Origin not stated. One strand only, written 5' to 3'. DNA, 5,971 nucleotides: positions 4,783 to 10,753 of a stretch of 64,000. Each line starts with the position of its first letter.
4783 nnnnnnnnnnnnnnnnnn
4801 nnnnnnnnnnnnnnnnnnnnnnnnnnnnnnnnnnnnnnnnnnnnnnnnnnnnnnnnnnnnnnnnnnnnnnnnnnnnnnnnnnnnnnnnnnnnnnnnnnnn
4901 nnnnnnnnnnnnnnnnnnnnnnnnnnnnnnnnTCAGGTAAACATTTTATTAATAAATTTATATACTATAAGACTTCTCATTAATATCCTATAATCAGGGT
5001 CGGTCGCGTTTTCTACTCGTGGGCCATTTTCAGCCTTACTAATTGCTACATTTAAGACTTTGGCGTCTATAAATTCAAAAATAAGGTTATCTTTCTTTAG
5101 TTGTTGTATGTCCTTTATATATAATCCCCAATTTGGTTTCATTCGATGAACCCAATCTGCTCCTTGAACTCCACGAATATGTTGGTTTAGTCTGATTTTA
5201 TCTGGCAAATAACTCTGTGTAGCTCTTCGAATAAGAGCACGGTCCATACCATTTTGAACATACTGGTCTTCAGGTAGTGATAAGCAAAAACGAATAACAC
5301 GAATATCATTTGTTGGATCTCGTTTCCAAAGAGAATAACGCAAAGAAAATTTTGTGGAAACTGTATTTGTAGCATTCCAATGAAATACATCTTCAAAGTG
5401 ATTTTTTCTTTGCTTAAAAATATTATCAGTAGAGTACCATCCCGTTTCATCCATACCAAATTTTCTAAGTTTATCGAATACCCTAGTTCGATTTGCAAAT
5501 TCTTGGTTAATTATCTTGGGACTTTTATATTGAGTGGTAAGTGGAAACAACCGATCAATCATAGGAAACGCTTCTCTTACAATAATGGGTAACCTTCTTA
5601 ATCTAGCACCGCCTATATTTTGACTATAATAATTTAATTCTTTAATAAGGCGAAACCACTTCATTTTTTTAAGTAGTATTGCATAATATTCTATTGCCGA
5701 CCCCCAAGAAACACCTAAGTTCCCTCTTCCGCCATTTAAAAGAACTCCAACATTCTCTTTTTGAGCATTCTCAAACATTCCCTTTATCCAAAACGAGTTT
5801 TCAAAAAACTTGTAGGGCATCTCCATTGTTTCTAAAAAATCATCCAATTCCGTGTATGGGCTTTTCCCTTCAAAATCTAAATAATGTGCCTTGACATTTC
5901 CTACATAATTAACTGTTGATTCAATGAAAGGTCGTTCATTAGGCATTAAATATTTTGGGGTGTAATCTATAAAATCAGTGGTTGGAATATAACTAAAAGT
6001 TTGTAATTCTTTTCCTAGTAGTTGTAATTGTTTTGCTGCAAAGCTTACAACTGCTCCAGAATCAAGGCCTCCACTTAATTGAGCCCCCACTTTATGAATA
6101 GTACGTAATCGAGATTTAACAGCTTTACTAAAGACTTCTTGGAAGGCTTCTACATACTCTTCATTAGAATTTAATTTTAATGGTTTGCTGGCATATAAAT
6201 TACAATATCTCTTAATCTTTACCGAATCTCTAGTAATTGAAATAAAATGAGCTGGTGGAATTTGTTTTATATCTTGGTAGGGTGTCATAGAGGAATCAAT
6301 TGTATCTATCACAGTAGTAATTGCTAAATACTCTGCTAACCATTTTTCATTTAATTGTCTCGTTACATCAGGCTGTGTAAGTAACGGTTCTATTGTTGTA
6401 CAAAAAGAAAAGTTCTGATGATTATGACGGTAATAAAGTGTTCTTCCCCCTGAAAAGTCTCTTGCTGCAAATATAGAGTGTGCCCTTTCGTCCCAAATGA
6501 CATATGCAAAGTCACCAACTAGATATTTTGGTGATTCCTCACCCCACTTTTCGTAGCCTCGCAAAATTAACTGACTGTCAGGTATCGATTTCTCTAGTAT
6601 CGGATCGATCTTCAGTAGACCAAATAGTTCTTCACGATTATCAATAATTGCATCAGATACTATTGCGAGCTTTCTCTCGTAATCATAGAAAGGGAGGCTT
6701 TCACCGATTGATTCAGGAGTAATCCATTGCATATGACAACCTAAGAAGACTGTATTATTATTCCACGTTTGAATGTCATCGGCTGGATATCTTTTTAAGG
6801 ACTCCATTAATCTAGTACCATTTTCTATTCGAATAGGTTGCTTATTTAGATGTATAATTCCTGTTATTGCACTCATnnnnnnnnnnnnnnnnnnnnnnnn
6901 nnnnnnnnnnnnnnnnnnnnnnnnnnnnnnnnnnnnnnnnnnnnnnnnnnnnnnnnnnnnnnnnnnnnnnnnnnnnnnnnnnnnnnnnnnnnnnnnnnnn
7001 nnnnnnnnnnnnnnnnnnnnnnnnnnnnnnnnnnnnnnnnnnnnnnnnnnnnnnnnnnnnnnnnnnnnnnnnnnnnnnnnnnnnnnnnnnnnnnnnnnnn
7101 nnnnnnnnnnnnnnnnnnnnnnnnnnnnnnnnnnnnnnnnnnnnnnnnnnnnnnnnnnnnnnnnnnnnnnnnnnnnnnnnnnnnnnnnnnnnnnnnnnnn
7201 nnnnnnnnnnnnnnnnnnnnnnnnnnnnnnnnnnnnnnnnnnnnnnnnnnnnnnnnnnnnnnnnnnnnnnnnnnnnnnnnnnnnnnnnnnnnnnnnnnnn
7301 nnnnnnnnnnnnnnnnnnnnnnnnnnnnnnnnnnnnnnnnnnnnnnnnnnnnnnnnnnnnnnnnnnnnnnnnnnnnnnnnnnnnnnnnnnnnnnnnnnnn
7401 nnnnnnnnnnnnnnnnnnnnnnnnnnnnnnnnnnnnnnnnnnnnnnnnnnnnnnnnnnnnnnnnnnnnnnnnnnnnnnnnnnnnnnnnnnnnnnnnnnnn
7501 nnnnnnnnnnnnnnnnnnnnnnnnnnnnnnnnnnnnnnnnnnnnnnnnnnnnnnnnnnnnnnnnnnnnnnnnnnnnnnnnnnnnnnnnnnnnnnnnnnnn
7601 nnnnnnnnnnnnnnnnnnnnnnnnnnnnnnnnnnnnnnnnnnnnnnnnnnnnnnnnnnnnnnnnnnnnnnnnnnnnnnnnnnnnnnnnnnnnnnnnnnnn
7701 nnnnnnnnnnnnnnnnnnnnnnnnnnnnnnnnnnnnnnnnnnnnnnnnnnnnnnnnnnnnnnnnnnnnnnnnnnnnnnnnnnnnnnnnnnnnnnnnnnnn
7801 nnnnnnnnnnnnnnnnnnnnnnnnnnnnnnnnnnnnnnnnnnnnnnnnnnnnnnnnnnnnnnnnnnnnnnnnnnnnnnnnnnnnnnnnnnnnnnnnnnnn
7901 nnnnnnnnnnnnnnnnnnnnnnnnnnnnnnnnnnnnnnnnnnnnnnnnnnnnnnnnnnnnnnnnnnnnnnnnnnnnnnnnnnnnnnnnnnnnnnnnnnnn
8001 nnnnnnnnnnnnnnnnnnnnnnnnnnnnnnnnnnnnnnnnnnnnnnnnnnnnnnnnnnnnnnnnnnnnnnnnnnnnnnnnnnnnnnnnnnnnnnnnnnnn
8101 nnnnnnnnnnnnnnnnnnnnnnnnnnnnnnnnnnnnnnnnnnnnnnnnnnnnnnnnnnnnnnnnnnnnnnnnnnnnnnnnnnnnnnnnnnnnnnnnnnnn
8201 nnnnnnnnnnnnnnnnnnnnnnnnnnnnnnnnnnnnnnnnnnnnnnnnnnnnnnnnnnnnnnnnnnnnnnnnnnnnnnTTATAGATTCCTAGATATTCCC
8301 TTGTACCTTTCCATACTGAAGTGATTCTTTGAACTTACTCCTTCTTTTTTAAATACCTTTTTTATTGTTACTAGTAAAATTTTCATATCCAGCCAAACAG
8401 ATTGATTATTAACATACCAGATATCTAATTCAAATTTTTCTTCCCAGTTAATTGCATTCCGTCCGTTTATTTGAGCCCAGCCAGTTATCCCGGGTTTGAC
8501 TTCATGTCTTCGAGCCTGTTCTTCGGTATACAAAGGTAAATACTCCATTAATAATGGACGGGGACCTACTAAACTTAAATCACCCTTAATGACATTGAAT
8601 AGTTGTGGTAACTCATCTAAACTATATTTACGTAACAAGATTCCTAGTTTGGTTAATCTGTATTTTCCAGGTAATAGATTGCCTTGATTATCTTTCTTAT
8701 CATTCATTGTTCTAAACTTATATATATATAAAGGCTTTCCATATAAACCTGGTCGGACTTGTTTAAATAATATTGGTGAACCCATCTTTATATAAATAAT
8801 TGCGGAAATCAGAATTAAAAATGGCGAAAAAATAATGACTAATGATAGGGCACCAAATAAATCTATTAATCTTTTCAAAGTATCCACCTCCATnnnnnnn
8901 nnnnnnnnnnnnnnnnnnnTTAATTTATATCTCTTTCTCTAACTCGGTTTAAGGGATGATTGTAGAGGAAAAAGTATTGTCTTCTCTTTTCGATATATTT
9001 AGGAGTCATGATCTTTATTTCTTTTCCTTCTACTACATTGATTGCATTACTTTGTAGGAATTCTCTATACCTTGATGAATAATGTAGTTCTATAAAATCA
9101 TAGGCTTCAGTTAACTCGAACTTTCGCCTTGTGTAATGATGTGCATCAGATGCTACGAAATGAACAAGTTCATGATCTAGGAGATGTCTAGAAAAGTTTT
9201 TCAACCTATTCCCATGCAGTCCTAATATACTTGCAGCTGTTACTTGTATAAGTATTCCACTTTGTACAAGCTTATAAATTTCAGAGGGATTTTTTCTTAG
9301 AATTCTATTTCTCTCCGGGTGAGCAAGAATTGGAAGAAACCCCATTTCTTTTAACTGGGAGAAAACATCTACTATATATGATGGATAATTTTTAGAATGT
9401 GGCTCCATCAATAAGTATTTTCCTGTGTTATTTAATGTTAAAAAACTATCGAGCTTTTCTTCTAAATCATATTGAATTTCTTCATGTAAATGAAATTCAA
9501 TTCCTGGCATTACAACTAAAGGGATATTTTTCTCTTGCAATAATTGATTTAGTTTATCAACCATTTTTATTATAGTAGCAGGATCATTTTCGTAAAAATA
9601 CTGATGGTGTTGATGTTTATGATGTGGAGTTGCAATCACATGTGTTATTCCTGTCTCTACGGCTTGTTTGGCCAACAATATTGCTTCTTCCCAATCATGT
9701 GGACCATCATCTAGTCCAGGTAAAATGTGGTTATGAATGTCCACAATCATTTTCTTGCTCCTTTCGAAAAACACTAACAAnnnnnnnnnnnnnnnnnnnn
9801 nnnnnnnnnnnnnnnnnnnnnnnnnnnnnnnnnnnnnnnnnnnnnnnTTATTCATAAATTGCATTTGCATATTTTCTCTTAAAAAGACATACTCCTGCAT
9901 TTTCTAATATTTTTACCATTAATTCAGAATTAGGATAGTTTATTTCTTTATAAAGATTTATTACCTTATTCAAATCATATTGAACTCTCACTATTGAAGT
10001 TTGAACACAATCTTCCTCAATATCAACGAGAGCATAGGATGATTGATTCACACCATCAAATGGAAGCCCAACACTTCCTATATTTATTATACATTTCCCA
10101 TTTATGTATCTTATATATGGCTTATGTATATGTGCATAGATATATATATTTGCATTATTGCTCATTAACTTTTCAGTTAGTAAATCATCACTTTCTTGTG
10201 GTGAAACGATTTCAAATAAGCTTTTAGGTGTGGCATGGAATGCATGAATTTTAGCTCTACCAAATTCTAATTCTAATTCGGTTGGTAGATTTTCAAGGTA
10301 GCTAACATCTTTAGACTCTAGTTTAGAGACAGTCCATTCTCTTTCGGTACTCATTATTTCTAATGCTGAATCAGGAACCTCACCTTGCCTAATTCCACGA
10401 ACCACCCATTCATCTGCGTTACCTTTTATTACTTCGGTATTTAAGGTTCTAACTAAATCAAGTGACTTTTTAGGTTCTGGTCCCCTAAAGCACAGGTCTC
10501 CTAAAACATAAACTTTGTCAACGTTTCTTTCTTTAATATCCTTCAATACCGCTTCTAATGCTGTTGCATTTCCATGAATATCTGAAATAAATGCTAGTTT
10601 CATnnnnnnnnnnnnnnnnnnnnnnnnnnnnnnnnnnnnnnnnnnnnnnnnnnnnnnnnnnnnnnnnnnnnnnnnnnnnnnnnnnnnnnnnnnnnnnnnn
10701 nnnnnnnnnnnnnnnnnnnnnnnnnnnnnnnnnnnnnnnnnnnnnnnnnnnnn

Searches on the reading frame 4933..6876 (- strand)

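Call 9: search_protein_families(library=pfam, proteins=[window:4933-6876:-])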
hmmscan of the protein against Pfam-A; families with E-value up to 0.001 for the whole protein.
window:4933-6876:- (647 aa): 3 families
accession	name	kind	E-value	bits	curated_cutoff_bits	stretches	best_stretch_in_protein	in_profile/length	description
PF00733.27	Asn_synthase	-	2e-20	74.2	21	1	245-565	2-284/354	Asparagine synthase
PF13537.11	GATase_7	-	7.6e-18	65.1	25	1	59-166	12-122/123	Glutamine amidotransferase domain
PF13522.11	GATase_6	-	3e-10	40.7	27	1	57-158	27-127/130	Glutamine amidotransferase domain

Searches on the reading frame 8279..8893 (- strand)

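Call 9: search_protein_families(library=pfam, proteins=[window:8279-8893:-])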
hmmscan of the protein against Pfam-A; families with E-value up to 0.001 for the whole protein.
window:8279-8893:- (204 aa): 1 family
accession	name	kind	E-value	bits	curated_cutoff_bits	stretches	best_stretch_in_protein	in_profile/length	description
PF02397.22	Bac_transf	-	3.5e-63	212.8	27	1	7-182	1-179/179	Bacterial sugar transferase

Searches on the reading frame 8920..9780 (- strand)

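Call 9: search_protein_families(library=pfam, proteins=[window:8920-9780:-])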
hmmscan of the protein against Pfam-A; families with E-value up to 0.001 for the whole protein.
window:8920-9780:- (286 aa): 1 family
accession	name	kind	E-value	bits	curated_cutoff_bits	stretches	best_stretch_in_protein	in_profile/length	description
PF19567.5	CpsB_CapC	-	2.3e-57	194.6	27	1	12-249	1-232/234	Capsular polysaccharide synthesis, CpsB/CapC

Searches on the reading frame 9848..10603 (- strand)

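Call 8: search_protein_families(library=pfam, proteins=[window:9848-10603:-])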
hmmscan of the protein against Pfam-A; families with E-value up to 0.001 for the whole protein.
window:9848-10603:- (251 aa): 3 families
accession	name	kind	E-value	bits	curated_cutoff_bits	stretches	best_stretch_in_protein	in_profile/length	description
PF12850.12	Metallophos_2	-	7.7e-24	84.9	27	1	1-197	1-153/154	Calcineurin-like phosphoesterase superfamily domain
PF00149.33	Metallophos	-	1.3e-13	52.3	21.5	1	1-162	1-191/191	Calcineurin-like phosphoesterase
PF14582.11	Metallophos_3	-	0.00086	19.2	28.2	0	4-39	9-44/259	Metallophosphoesterase, calcineurin superfamily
